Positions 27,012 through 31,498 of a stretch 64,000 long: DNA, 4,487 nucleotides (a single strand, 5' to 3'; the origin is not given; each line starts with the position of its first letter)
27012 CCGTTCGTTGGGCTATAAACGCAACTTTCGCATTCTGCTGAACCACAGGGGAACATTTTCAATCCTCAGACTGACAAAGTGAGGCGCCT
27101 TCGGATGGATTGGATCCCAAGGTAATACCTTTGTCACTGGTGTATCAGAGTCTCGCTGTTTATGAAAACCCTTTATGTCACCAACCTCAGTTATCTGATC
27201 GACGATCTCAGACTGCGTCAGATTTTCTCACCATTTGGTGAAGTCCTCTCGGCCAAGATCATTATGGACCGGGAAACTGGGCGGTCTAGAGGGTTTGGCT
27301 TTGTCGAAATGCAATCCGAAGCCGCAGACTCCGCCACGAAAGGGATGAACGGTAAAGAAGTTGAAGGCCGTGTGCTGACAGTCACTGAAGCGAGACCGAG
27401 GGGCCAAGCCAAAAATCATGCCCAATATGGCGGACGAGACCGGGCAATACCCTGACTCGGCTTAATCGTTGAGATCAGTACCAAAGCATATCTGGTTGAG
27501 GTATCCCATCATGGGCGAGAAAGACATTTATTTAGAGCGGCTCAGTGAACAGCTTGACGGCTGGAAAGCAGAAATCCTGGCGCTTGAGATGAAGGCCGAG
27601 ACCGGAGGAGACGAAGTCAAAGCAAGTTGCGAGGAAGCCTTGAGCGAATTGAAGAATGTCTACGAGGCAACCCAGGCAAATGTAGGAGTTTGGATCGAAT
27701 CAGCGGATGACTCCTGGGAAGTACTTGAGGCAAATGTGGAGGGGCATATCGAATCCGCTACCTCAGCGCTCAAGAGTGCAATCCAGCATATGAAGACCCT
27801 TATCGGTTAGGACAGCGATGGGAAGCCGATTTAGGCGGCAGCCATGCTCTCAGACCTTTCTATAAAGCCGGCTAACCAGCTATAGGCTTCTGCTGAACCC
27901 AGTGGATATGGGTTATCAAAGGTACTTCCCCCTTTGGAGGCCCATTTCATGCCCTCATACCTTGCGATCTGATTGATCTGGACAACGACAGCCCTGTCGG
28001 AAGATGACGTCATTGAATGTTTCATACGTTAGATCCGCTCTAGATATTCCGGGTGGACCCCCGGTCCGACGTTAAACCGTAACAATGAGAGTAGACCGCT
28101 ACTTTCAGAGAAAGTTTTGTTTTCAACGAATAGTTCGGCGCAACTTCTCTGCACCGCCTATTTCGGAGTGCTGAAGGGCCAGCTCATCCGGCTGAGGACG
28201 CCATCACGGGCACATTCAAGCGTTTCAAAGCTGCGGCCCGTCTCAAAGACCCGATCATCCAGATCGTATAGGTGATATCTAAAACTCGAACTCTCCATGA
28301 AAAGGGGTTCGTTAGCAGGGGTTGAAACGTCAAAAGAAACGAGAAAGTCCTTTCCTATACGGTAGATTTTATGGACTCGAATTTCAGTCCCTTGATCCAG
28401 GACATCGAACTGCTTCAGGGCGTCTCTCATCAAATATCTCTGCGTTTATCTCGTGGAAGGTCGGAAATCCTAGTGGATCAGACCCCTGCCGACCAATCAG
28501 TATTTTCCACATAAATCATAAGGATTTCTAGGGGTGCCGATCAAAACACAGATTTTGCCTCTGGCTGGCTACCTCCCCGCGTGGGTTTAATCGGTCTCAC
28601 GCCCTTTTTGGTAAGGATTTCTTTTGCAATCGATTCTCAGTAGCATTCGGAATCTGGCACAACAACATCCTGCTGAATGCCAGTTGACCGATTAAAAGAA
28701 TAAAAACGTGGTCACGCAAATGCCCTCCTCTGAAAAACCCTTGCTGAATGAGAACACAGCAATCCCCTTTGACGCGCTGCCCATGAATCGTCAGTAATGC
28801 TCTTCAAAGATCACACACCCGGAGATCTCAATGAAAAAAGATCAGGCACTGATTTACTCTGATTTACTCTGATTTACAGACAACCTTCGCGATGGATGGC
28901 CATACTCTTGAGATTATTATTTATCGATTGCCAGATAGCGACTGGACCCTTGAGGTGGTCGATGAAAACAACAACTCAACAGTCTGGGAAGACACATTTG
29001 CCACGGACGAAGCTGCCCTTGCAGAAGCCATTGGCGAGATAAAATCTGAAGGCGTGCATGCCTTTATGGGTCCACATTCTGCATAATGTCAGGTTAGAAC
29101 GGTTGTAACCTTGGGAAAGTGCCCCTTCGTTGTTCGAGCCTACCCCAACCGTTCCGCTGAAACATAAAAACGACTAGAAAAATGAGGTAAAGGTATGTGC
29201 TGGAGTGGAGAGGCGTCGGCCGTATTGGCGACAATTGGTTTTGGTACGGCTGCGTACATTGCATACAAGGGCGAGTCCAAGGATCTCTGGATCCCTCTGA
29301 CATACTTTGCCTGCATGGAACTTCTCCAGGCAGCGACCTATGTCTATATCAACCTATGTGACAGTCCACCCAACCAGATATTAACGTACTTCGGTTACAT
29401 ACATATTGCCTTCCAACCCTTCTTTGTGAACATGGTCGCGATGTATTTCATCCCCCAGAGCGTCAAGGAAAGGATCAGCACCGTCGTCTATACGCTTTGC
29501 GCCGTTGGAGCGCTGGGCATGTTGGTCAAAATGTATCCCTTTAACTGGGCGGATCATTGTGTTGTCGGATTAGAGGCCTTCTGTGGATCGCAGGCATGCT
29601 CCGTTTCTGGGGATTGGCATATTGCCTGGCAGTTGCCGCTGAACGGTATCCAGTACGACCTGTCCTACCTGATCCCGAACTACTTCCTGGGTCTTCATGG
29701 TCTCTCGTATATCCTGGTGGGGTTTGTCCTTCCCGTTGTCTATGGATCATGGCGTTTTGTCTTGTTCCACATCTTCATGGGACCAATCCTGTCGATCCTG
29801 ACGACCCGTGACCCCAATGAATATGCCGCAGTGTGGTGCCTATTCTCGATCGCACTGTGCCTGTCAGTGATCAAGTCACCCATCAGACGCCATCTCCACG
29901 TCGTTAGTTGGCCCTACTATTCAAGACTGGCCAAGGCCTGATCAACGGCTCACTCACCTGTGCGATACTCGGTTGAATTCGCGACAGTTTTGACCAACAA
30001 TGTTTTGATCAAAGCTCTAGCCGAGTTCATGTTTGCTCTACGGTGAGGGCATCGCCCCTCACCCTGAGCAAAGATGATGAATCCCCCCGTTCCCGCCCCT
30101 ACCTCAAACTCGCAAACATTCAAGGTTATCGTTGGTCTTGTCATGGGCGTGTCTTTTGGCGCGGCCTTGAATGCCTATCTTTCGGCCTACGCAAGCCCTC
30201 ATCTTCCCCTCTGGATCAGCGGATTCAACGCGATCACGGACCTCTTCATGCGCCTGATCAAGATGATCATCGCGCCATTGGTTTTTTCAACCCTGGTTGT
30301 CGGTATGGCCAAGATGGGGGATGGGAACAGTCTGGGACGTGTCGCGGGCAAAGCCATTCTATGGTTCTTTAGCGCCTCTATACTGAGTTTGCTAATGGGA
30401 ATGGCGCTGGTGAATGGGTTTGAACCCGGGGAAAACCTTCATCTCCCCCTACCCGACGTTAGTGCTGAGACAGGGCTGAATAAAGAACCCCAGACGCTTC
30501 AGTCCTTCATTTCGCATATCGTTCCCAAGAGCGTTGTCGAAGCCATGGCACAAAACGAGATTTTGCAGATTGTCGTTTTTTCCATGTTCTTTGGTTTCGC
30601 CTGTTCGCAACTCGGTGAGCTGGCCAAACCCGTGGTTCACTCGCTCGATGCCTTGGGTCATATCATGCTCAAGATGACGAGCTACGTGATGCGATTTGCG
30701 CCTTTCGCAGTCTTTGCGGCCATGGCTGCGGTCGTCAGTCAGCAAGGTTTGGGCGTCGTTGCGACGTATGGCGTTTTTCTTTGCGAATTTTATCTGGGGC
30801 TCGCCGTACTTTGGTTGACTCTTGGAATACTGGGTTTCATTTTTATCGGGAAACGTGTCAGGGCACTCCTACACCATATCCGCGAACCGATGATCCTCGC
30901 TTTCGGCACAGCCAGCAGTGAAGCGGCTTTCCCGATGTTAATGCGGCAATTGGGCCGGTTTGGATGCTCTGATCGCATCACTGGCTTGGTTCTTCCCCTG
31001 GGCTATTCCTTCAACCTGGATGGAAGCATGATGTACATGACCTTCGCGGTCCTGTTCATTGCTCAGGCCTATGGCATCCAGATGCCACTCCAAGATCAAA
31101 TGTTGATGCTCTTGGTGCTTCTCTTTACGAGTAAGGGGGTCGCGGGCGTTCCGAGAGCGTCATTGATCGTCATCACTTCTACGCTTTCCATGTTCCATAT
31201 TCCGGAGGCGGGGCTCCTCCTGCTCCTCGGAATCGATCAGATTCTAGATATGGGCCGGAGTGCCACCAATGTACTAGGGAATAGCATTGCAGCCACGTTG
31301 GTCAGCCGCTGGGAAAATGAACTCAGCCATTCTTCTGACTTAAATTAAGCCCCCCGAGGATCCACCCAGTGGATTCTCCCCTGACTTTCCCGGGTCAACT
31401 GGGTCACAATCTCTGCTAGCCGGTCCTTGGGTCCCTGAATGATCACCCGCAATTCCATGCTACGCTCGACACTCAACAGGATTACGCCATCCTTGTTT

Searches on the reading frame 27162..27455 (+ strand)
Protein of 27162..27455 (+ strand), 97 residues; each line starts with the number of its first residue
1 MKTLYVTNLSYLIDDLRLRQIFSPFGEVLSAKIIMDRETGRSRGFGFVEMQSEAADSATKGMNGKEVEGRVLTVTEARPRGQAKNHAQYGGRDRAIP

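Call 26: search_protein_families(library=pfam, proteins=[window:27162-27455:+], max_evalue=0.01)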
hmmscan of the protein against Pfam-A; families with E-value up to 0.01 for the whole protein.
window:27162-27455:+ (97 aa): 1 family
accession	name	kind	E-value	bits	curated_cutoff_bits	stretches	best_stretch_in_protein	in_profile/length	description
PF00076.28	RRM_1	-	3.7e-20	72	20.7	1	4-72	1-69/70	RNA recognition motif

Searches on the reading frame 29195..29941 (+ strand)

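Call 26: search_protein_families(library=pfam, proteins=[window:29195-29941:+], max_evalue=0.01)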
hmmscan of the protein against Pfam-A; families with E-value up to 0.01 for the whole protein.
window:29195-29941:+ (248 aa): 1 family
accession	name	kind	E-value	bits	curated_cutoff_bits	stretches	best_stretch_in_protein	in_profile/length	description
PF19069.5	DUF5765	-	2e-35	121.3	25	1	31-119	2-90/91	Family of unknown function (DUF5765)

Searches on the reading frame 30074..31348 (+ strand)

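Call 42: search_protein_families(library=pfam, proteins=[window:30074-31348:+], max_evalue=0.00001)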
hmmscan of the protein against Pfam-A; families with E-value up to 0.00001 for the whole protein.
window:30074-31348:+ (424 aa): 1 family
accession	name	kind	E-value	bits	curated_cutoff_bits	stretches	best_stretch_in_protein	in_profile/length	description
PF00375.23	SDF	-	1.4e-112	377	27.9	1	16-413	3-387/387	Sodium:dicarboxylate symporter family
